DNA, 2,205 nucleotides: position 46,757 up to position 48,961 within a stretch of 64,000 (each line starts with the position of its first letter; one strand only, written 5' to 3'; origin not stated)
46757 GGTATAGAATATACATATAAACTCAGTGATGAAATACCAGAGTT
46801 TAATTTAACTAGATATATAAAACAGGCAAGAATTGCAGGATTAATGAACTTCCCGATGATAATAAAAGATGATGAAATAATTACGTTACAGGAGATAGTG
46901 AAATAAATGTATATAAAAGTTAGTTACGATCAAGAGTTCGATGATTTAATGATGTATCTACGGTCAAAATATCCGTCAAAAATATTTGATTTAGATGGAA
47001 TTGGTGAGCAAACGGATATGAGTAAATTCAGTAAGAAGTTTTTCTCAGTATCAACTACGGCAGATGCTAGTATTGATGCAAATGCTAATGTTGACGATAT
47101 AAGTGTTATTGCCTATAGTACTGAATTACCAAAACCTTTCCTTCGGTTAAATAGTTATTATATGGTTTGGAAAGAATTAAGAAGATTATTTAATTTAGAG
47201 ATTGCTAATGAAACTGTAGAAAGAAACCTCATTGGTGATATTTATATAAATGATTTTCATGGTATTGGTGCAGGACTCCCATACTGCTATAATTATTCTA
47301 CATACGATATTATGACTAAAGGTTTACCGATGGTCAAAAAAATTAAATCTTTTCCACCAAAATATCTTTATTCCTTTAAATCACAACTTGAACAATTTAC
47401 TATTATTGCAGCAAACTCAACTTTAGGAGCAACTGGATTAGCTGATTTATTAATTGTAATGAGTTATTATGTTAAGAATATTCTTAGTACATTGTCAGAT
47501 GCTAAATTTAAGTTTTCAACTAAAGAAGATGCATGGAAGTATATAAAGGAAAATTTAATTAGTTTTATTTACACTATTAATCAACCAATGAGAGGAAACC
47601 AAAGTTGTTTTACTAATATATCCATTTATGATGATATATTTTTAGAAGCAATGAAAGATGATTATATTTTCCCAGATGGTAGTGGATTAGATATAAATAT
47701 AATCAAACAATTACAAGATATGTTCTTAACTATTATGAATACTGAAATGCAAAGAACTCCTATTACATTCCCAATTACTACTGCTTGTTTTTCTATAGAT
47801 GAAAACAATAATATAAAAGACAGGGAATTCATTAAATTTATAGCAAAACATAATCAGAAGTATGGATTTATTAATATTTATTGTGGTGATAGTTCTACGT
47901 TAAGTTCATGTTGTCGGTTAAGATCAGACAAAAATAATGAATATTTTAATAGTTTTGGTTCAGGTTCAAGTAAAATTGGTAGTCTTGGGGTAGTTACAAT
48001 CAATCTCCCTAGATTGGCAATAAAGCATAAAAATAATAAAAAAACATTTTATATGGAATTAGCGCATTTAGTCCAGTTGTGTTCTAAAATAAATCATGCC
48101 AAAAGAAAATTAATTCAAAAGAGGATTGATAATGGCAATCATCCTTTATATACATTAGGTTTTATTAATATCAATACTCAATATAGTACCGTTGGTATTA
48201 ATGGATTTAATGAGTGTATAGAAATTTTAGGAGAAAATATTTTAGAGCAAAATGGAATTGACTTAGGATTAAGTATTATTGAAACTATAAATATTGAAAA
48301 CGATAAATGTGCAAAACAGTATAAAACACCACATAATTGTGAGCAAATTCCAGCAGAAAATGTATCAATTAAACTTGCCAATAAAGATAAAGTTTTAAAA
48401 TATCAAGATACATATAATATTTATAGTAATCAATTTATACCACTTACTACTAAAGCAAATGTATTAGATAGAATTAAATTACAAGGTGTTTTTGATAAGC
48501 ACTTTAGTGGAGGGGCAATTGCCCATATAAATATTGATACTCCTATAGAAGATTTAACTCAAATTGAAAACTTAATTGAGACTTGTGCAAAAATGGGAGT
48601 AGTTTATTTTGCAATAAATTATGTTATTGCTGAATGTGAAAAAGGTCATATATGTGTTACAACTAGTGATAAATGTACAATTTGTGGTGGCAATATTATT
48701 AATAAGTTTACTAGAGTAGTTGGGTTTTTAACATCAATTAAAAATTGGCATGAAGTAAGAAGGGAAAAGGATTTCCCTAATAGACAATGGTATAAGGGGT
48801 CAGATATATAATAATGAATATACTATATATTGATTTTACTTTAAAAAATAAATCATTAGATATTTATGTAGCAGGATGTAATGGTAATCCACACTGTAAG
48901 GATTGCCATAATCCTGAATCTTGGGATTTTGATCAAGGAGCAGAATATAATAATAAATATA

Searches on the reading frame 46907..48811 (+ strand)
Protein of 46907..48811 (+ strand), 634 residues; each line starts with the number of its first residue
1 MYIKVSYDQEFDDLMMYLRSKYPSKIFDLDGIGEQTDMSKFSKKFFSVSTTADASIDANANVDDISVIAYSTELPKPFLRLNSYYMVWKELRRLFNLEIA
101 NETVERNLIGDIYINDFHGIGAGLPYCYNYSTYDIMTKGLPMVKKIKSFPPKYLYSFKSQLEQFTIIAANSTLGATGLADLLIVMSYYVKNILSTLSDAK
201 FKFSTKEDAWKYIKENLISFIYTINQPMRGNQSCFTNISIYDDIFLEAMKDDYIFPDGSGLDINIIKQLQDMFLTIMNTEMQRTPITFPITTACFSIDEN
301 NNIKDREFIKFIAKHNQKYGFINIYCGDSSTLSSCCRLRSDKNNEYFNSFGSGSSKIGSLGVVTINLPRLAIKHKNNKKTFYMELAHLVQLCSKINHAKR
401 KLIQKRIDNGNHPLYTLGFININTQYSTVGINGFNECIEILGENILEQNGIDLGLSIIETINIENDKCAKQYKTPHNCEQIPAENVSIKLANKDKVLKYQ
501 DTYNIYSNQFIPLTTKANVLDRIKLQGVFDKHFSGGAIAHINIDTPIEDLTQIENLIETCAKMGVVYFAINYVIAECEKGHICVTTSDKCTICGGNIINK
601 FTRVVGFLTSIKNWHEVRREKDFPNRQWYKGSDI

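Call 12: search_protein_families(library=pfam, proteins=[window:46907-48811:+])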
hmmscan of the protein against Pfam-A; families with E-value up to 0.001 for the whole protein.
window:46907-48811:+ (634 aa): 1 family
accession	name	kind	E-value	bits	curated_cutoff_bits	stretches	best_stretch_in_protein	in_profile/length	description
PF13597.11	NRDD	-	5.8e-89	299.7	26.2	1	98-626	29-559/562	Anaerobic ribonucleoside-triphosphate reductase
